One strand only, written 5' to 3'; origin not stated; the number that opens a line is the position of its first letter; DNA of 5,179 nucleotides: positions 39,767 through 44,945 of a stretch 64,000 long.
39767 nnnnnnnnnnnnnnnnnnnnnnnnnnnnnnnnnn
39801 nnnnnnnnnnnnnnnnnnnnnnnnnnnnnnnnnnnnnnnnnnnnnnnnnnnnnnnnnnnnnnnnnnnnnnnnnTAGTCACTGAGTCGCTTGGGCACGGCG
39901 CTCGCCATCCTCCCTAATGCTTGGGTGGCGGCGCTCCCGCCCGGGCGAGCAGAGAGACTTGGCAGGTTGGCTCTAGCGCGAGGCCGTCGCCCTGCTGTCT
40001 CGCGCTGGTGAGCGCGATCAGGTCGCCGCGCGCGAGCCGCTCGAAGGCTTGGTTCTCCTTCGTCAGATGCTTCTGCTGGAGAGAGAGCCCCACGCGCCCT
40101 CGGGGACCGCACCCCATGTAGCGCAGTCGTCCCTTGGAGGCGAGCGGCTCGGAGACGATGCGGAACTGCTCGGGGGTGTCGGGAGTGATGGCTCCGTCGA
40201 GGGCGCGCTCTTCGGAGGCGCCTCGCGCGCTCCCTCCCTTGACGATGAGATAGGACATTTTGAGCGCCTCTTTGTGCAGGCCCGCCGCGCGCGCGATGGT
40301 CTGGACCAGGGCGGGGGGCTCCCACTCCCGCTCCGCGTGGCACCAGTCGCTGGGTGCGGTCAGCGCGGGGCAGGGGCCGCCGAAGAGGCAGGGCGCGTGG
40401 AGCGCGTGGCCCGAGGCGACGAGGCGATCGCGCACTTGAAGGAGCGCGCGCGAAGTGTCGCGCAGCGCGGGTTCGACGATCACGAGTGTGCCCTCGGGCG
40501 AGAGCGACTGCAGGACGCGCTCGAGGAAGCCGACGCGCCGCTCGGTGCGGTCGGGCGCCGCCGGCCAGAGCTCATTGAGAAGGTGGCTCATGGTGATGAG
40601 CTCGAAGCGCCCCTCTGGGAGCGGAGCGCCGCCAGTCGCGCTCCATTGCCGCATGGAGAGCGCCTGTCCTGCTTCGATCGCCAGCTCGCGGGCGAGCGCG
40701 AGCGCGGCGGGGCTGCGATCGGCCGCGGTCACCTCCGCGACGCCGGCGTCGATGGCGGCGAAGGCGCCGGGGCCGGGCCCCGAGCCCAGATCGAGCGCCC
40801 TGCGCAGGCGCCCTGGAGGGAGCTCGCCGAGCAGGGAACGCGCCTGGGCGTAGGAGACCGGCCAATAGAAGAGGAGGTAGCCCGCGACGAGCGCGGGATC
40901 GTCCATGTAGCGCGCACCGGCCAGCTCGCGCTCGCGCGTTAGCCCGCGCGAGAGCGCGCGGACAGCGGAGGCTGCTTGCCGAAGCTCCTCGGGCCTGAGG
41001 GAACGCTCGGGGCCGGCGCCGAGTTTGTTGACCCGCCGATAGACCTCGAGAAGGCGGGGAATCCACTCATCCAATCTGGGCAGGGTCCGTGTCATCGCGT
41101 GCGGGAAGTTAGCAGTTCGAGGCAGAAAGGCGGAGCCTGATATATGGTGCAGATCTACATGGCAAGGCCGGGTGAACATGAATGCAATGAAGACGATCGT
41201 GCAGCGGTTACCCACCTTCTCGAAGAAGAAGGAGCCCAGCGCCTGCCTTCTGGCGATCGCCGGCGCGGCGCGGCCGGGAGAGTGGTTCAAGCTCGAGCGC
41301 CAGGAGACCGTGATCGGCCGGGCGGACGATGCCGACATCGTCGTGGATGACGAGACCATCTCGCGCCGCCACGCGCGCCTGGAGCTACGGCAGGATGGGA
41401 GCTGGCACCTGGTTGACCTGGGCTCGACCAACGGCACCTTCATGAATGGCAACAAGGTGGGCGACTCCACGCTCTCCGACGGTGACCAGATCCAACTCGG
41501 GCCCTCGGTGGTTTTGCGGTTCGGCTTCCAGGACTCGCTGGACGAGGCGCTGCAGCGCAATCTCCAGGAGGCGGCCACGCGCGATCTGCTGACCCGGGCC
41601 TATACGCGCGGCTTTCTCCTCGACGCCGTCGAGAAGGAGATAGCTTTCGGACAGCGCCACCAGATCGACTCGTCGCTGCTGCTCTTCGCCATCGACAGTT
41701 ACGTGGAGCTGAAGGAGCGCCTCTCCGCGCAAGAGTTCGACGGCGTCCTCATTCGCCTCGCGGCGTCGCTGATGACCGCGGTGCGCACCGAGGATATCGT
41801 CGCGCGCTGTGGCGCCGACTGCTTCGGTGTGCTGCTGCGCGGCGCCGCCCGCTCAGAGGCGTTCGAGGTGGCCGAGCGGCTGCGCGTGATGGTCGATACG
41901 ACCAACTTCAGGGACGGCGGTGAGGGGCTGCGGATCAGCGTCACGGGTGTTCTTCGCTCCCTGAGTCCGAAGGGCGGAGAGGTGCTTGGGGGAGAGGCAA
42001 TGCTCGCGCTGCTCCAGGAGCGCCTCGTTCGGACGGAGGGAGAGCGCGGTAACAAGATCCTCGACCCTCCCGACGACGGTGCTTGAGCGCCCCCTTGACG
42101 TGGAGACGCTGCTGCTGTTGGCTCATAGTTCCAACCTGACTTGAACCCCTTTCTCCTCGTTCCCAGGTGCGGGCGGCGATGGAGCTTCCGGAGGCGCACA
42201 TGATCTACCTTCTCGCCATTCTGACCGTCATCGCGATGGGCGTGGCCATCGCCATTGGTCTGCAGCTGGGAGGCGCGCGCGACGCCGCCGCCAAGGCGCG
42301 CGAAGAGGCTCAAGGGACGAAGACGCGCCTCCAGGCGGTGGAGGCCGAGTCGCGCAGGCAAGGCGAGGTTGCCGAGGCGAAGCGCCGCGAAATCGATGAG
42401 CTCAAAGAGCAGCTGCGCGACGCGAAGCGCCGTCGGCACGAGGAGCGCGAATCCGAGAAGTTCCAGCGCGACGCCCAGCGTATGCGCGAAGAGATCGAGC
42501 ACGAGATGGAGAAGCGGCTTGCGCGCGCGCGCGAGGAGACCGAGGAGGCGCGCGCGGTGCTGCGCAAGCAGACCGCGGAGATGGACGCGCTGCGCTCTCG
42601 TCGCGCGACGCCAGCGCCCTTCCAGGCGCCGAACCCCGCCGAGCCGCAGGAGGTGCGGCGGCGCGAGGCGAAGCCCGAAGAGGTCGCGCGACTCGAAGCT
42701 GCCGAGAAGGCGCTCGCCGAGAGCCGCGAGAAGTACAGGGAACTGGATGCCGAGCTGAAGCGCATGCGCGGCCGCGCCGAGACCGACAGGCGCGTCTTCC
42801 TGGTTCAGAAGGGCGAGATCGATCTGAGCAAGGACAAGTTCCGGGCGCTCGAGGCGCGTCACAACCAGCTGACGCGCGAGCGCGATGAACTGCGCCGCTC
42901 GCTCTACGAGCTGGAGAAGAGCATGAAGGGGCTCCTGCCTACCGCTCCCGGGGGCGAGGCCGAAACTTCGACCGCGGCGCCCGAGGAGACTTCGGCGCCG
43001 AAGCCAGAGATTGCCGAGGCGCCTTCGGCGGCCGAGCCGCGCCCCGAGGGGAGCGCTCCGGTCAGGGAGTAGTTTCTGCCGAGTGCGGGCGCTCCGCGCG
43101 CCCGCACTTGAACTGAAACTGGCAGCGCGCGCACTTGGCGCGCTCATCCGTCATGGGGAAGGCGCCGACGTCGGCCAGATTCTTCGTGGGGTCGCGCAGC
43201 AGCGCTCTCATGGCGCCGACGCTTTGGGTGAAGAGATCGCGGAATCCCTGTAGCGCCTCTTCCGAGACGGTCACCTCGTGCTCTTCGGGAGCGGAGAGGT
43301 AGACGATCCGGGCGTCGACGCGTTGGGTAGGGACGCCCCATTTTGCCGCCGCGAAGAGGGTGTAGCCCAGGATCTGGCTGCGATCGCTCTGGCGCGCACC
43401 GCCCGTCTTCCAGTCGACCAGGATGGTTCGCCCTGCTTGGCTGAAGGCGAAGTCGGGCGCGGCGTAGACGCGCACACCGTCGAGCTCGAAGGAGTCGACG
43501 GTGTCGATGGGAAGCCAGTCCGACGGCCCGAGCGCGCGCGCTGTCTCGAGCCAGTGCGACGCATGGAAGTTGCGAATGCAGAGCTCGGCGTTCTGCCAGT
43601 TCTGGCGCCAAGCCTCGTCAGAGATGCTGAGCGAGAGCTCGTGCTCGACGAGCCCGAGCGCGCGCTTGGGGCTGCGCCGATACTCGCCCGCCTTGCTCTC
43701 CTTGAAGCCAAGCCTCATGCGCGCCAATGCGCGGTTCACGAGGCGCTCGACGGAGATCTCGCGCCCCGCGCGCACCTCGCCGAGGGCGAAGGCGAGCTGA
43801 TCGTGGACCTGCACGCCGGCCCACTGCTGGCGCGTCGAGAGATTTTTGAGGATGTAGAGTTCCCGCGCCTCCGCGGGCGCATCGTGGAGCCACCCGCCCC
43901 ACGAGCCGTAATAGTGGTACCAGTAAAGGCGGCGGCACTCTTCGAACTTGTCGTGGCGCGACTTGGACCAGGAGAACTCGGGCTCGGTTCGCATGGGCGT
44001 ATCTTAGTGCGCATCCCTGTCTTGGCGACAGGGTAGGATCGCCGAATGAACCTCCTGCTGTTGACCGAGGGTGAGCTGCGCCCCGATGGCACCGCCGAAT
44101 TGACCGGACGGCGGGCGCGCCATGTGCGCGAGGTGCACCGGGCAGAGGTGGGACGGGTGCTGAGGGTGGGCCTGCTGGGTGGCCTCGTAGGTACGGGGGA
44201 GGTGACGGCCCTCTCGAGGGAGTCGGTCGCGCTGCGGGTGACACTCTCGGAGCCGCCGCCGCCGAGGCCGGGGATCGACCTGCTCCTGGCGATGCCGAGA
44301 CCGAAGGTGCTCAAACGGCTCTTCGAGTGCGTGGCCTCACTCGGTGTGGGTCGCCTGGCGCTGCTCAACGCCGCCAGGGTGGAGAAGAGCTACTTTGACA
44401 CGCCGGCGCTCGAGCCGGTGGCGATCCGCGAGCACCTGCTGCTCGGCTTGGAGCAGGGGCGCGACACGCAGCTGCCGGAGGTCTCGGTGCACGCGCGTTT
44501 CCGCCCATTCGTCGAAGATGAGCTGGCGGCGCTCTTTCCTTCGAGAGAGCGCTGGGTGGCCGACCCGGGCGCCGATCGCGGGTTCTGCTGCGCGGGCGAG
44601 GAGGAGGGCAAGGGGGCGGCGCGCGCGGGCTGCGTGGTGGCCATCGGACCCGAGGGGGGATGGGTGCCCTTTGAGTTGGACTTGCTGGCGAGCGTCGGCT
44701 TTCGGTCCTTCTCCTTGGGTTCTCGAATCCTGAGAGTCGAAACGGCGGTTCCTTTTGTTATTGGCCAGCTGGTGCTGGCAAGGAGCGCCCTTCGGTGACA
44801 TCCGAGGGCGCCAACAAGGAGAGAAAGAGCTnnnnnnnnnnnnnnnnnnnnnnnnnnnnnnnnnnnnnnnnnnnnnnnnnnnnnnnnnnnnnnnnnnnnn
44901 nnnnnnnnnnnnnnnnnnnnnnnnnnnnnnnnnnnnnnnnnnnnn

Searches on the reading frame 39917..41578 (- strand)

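Call 15: search_protein_families(library=pfam, proteins=[window:39917-41578:-], max_evalue=0.001)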
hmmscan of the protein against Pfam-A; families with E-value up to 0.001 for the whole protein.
window:39917-41578:- (554 aa): 6 families
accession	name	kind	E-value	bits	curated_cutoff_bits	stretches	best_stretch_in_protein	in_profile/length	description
PF09243.16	Rsm22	-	1.1e-19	71.3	23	1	257-509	34-258/275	Mitochondrial small ribosomal subunit Rsm22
PF13649.12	Methyltransf_25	-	5.8e-09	37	27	1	262-344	2-84/97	Methyltransferase domain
PF08241.18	Methyltransf_11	-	1.4e-08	35.7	21.2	1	262-367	1-95/95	Methyltransferase domain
PF13847.12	Methyltransf_31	-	3.7e-07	30.4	27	1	260-371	6-113/145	Methyltransferase domain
PF13489.12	Methyltransf_23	-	3.9e-07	30.4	27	1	255-391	20-141/164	Methyltransferase domain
PF08242.18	Methyltransf_12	-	2.4e-05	25.4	30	1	262-365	1-98/98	Methyltransferase domain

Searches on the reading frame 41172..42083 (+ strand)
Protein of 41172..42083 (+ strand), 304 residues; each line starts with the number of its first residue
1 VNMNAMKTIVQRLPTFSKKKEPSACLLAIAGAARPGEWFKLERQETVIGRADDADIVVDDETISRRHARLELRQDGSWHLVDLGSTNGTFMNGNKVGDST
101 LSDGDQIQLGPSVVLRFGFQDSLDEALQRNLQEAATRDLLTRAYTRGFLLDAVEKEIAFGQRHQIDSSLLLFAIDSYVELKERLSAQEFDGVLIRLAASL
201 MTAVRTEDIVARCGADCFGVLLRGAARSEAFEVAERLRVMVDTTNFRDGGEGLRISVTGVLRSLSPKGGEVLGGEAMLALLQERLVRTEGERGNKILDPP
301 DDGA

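Call 15: search_protein_families(library=pfam, proteins=[window:41172-42083:+], max_evalue=0.001)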
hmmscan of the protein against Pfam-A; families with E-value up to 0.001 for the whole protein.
window:41172-42083:+ (304 aa): 3 families
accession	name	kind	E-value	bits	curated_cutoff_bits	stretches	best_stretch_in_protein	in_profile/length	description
PF00498.31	FHA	-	1.5e-23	83.4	20.7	1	46-110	1-67/67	FHA domain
PF16697.10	Yop-YscD_cpl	-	2.4e-18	66.6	33.2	1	36-112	9-86/94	Inner membrane component of T3SS, cytoplasmic domain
PF00990.26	GGDEF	-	1.1e-14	55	23.8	1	135-247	1-113/161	Diguanylate cyclase, GGDEF domain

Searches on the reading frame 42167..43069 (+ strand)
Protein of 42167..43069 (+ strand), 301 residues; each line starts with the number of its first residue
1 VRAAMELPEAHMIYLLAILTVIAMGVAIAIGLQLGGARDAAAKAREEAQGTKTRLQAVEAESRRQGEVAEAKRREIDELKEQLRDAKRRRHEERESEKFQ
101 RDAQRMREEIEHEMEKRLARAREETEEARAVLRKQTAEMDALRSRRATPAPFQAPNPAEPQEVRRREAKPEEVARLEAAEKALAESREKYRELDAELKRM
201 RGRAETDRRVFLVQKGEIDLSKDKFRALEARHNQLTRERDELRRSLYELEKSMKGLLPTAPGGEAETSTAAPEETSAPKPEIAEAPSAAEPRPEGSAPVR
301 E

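Call 15: search_protein_families(library=pfam, proteins=[window:42167-43069:+], max_evalue=0.001)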
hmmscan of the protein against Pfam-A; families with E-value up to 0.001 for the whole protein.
window:42167-43069:+ (301 aa): 0 families

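Call 19: search_protein_families(library=ncbifam, proteins=[window:42167-43069:+], max_evalue=0.01)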
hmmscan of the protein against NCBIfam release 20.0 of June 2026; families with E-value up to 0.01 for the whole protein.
window:42167-43069:+ (301 aa): 5 families
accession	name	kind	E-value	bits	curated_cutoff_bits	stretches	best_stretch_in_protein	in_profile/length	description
NF002572.0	PRK02224.1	equivalog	0.00092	17.6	1087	1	38-254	236-436/888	DNA double-strand break repair ATPase Rad50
NF041378.1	XopZ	subfamily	0.0036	15.3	1300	1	40-246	133-315/1292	XopZ family type III secretion system effector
NF047515.1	SpiroCoCo_C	equivalog_domain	0.0041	16.3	125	1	172-257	112-200/313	SpiroCoCo family coiled-coil protein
NF047351.1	lipase_YSIRK_Sa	exception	0.0085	14.4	650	1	20-195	12-188/704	YSIRK-targeted triacylglycerol lipase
TIGR04211.1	SH3_and_anchor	equivalog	0.0099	15.5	65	1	169-253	61-148/198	TIGR04211 family SH3 domain-containing protein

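Call 20: search_solved_structures(query=window:42167-43069:+, max_evalue=1)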
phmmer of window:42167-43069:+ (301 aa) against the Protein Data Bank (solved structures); distinct sequences matched with E-value up to 1: 2.
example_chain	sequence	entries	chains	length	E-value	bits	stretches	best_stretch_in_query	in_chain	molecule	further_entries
3etx_A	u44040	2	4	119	0.21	14.6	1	158-234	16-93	Adhesin A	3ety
3etw_A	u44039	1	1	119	0.21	14.5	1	164-234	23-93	Adhesin A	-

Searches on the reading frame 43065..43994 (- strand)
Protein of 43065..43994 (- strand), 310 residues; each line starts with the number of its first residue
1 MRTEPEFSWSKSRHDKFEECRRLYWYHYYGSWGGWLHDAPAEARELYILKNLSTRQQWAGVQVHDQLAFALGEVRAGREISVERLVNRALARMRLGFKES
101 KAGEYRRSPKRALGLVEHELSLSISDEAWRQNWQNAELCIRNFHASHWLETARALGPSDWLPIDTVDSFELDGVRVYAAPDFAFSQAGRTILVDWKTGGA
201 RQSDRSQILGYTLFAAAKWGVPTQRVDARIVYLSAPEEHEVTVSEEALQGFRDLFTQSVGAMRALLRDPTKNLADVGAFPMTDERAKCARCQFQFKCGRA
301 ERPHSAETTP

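Call 15: search_protein_families(library=pfam, proteins=[window:43065-43994:-], max_evalue=0.001)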
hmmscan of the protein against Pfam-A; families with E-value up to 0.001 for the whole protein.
window:43065-43994:- (310 aa): 1 family
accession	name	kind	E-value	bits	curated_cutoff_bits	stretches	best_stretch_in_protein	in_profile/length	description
PF12705.13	PDDEXK_1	-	1.9e-12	48.1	22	1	8-297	1-246/247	PD-(D/E)XK nuclease superfamily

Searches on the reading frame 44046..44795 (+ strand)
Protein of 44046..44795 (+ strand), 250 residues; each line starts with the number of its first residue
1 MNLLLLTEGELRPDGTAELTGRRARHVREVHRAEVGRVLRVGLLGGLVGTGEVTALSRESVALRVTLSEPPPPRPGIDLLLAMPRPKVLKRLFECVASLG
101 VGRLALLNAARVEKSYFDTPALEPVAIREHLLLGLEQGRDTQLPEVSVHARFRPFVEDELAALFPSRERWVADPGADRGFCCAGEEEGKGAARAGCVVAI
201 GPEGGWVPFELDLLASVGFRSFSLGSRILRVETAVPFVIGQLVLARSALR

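Call 16: search_protein_families(library=pfam, proteins=[window:44046-44795:+], max_evalue=0.001)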
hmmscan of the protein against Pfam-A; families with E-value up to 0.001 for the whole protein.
window:44046-44795:+ (250 aa): 1 family
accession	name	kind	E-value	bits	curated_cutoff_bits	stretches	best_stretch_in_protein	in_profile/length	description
PF04452.19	Methyltrans_RNA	-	4.2e-25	88.7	23.9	1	76-240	6-162/165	RNA methyltransferase domain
